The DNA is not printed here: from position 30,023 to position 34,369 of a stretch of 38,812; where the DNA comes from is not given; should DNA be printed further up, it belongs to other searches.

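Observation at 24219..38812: Same-strand cluster of three FG-GAP/VCBS proteins, an SGNH-esterase/TPR protein and a lectin/PA14/CBM giant: candidate undescribed extracellular system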

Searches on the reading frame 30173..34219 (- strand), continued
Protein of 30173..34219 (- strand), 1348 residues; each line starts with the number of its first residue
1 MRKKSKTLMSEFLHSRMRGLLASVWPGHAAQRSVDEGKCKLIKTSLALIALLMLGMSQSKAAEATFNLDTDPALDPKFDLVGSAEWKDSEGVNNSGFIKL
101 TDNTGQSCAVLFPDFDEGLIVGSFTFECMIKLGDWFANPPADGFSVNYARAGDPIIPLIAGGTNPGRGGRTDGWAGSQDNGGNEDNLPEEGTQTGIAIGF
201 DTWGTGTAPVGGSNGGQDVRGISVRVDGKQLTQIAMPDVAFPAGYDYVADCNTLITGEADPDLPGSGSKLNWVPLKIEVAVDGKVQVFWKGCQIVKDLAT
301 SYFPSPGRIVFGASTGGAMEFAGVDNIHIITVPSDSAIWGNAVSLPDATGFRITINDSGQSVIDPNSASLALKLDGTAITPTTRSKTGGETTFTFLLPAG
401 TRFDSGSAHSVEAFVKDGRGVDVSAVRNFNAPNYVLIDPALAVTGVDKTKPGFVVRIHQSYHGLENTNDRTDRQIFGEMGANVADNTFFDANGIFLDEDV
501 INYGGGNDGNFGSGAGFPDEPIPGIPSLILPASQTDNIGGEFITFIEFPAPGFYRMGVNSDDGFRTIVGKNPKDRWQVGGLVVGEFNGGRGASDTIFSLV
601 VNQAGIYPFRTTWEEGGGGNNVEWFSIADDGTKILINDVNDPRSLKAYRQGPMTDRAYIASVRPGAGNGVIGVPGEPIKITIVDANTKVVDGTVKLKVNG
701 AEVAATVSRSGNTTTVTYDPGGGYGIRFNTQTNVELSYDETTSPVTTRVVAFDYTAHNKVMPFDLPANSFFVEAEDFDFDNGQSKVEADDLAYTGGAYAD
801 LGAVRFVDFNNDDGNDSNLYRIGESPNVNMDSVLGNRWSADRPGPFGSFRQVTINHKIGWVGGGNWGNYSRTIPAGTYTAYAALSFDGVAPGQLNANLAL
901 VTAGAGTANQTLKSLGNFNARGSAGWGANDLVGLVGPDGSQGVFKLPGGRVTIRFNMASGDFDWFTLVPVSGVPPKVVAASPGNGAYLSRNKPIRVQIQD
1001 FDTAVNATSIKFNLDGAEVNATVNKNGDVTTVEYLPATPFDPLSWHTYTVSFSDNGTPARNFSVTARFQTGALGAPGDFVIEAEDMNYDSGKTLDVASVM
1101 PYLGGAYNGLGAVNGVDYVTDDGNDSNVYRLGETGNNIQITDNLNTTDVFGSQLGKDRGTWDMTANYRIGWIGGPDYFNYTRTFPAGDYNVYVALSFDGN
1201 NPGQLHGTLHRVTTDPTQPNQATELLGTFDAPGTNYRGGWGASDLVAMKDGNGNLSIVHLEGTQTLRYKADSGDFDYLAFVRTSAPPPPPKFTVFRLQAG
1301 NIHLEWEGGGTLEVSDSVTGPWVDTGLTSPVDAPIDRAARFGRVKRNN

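Call 64: find_encoding_contigs(protein=P0010, flank=10000, max_places=1)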
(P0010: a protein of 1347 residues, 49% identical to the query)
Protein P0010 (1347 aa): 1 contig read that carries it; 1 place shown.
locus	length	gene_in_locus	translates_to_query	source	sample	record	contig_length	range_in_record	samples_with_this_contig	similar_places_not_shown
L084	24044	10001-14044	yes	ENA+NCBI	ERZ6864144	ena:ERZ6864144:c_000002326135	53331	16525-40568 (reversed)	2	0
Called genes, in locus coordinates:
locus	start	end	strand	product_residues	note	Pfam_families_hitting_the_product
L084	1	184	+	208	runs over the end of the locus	PF01618:MotA_ExbB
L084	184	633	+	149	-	PF02472:ExbD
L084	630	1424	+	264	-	-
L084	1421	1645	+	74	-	-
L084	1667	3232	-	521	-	PF00478:IMPDH, PF03060:NMO (faint), PF00571:CBS (weak)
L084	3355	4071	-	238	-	PF00106:adh_short, PF08659:KR, PF13561:adh_short_C2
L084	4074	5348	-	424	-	PF01979:Amidohydro_1, PF07969:Amidohydro_3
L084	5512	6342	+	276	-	PF01578:Cytochrom_C_asm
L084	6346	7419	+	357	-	PF05201:GlutR_N, PF03807:F420_oxidored (faint), PF01488:Shikimate_DH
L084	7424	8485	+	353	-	PF01379:Porphobil_deam, PF03900:Porphobil_deamC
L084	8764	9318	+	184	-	PF13664:DUF4149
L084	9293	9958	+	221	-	-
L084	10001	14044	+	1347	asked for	PF07691:PA14 (faint)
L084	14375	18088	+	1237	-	PF13517:FG-GAP_3, PF16743:PliI (faint), PF13517:FG-GAP_3, PF07593:UnbV_ASPIC, PF13517:FG-GAP_3, PF01839:FG-GAP (weak), PF07593:UnbV_ASPIC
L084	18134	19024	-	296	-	PF10114:PocR, PF00165:HTH_AraC (weak), PF12833:HTH_18, PF00165:HTH_AraC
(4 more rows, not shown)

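Call 65: find_encoding_contigs(protein=P0029, flank=10000, max_places=1)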
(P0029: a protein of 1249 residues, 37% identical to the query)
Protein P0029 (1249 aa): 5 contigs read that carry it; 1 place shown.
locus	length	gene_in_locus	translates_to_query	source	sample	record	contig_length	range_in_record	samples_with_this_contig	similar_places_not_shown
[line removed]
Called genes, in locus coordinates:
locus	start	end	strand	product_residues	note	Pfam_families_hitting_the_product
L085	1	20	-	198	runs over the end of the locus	PF00117:GATase, PF07722:Peptidase_C26 (weak)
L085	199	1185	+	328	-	PF13489:Methyltransf_23 (weak), PF01135:PCMT, PF01209:Ubie_methyltran (weak), PF13847:Methyltransf_31, PF08241:Methyltransf_11 (weak), PF08242:Methyltransf_12 (weak), PF13649:Methyltransf_25, PF08241:Methyltransf_11 (weak), +1 more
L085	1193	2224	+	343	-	PF12345:DUF3641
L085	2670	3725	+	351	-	PF00069:Pkinase, PF07714:PK_Tyr_Ser-Thr, PF01636:APH (faint), PF03109:ABC1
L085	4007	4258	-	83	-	-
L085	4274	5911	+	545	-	PF01839:FG-GAP (faint), PF13517:FG-GAP_3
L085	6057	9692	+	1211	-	PF01839:FG-GAP (faint), PF13517:FG-GAP_3, PF14783:BBS2_Mid (faint), PF13517:FG-GAP_3, PF07593:UnbV_ASPIC, PF13517:FG-GAP_3, PF07593:UnbV_ASPIC (weak)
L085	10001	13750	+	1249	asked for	PF13205:Big_5 (weak)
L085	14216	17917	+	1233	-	PF01839:FG-GAP (faint), PF13517:FG-GAP_3, PF16743:PliI (faint), PF13517:FG-GAP_3, PF07593:UnbV_ASPIC, PF13517:FG-GAP_3, PF07593:UnbV_ASPIC (weak)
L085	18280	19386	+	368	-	PF09992:NAGPA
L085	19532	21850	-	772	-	PF07090:GATase1_like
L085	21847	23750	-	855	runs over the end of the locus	PF13779:DUF4175 (faint)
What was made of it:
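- F>A>G>A also occurs in an independent metagenome contig, L085 (call 65).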

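Call 66: find_encoding_contigs(protein=P0009, flank=10000, max_places=1)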
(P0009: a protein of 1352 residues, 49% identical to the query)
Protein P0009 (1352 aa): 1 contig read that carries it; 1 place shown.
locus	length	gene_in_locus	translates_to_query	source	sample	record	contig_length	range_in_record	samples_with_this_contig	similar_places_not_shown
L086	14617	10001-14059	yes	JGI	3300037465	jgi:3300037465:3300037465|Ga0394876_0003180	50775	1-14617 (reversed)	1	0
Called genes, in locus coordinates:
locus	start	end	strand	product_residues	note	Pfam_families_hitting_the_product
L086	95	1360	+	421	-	PF08240:ADH_N, PF16912:Glu_dehyd_C, PF00107:ADH_zinc_N, PF13602:ADH_zinc_N_2 (weak)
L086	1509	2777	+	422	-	PF00171:Aldedh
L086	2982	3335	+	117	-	PF01909:NTP_transf_2 (weak), PF18765:Polbeta (weak)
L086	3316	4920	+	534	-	-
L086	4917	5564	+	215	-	PF01914:MarC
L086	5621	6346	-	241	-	PF00535:Glycos_transf_2, PF10111:Glyco_tranf_2_2 (weak), PF13641:Glyco_tranf_2_3 (weak)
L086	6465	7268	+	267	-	PF01936:NYN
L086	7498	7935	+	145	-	PF01930:Cas_Cas4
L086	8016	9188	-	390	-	PF03739:LptF_LptG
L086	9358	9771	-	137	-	PF00190:Cupin_1, PF02311:AraC_binding (weak), PF07883:Cupin_2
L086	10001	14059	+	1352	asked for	-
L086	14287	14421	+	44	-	-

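Call 72: search_protein_families(library=pfam, alignment_id=A6, max_evalue=0.00001)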
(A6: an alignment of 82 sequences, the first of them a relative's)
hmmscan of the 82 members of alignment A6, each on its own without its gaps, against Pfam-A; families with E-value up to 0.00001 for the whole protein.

A. member 1, L001:7650-8534:+ (295 aa): 1 family
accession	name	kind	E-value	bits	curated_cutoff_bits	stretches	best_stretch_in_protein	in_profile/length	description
PF02585.22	PIG-L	-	1e-13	52.4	28.2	1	4-138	1-128/129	GlcNAc-PI de-N-acetylase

B. families by the number of members that match (of 82 scanned): 80 families (the first 25 are shown)
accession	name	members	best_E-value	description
PF02543.21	Carbam_trans_N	2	2.8e-91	Carbamoyltransferase N-terminus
PF00370.27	FGGY_N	2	1.6e-78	FGGY family of carbohydrate kinases, N-terminal domain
PF16861.10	Carbam_trans_C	2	1.7e-76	Carbamoyltransferase C-terminus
PF00551.24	Formyl_trans_N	2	2.7e-49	Formyl transferase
PF02782.22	FGGY_C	2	1.5e-45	FGGY family of carbohydrate kinases, C-terminal domain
PF00005.33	ABC_tran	2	5.1e-31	ABC transporter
PF04055.27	Radical_SAM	2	8.8e-12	Radical SAM superfamily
PF00171.27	Aldedh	1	2.5e-163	Aldehyde dehydrogenase family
PF03405.20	FA_desaturase_2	1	1.1e-135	Fatty acid desaturase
PF02781.21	G6PD_C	1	8.2e-124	Glucose-6-phosphate dehydrogenase, C-terminal domain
PF01263.26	Aldose_epim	1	3.3e-97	Aldose 1-epimerase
PF12831.13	FAD_oxidored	1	5.2e-96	FAD dependent oxidoreductase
PF00474.23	SSF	1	2.5e-83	Sodium:solute symporter family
PF00176.29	SNF2-rel_dom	1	1e-77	SNF2-related domain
PF08323.17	Glyco_transf_5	1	3.6e-77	Starch synthase catalytic domain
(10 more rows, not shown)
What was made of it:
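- At most 2 of 82 neighbours share any family (call 72).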

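Call 76: search_protein_families(library=ncbifam, proteins=[L010:2488-4152:+, L085:4274-5911:+, L067:5754-7328:+, L063:1568-3226:-], max_evalue=1)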
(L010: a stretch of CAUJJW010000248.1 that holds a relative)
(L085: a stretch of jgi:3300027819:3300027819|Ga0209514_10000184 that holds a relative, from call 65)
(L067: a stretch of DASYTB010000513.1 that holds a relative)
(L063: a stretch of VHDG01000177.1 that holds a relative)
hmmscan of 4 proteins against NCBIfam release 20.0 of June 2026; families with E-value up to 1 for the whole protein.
L010:2488-4152:+ (554 aa): 2 families
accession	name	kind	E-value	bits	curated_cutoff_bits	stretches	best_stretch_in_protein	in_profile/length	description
NF047539.1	XAC2610_fam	domain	3.2e-06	27.5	35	1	390-411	2-23/89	XAC2610-related protein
NF040734.1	CC-COOH_SaoC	equivalog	0.31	10.8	80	0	330-365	43-78/148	Cys-Cys-COOH (seleno)protein SaoC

L085:4274-5911:+ (545 aa): 1 family
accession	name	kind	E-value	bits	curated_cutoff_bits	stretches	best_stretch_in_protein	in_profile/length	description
NF047539.1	XAC2610_fam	domain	4.5e-08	33.5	35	1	383-412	2-30/89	XAC2610-related protein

L067:5754-7328:+ (524 aa): 2 families
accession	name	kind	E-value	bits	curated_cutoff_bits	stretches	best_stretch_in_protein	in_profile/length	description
NF047539.1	XAC2610_fam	domain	5.1e-12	46.1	35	3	358-388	1-30/89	XAC2610-related protein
NF040734.1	CC-COOH_SaoC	equivalog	0.013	15.3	80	0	298-374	42-117/148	Cys-Cys-COOH (seleno)protein SaoC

L063:1568-3226:- (552 aa): 1 family
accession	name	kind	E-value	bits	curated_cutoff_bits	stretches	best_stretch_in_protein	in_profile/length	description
NF047539.1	XAC2610_fam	domain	1.6e-07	31.7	35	1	390-418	2-29/89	XAC2610-related protein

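Call 79: search_protein_families(library=pfam, proteins=[P0048, P0014, P0061, P0029, P0012], max_evalue=0.01)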
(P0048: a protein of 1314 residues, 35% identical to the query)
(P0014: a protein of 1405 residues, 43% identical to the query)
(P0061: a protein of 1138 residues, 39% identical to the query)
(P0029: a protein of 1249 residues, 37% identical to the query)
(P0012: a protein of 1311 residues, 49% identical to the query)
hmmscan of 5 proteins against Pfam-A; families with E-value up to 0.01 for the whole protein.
P0048 (1314 aa): 2 families
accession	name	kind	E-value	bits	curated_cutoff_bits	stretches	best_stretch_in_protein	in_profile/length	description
PF03422.21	CBM_6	-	1.1e-14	55.3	28.9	2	1132-1245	22-123/125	Carbohydrate binding module (family 6)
PF18099.7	CBM_35_2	-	0.0003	21.2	23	0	1133-1243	17-110/112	Carbohydrate binding module (family 35)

P0014 (1405 aa): 2 families
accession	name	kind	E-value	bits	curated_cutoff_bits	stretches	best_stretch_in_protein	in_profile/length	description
PF10528.15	GLEYA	-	5.5e-09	36.6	26.2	1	538-624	2-88/91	GLEYA domain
PF07691.17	PA14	-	2.5e-08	34.3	24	1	531-621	40-127/147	PA14 domain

P0061 (1138 aa): 3 families
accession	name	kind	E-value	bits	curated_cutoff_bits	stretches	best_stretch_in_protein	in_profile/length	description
PF02225.27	PA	-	6.3e-16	58.7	23.9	1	897-987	2-95/95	PA domain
PF18483.9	Lectin_L-type_dom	-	1.8e-06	28.4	78.3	1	51-278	5-211/215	Legume lectin beta-barrel domain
PF07691.17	PA14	-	0.00023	21.4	24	0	814-851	37-74/147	PA14 domain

P0029 (1249 aa): 4 families
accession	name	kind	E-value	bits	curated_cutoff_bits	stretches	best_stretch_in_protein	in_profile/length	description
PF13205.12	Big_5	-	1.5e-06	29.3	23.6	1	539-631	6-105/105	Bacterial Ig-like domain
PF07691.17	PA14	-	0.0022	18.3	24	0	417-508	42-133/147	PA14 domain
PF25059.1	FN3_DSCAM-DSCAML_C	-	0.0044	17.8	39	1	563-632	14-80/89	DSCAM/DSCAML C-terminal Fn3-like domain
PF03388.20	Lectin_leg-like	-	0.0062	16.4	24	0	71-126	67-127/230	Legume-like lectin family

P0012 (1311 aa): 2 families
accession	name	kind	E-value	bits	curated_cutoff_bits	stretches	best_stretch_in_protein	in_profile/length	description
PF07691.17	PA14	-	5.9e-09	36.3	24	1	467-586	21-141/147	PA14 domain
PF10528.15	GLEYA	-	7.7e-06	26.6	26.2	1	495-578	2-87/91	GLEYA domain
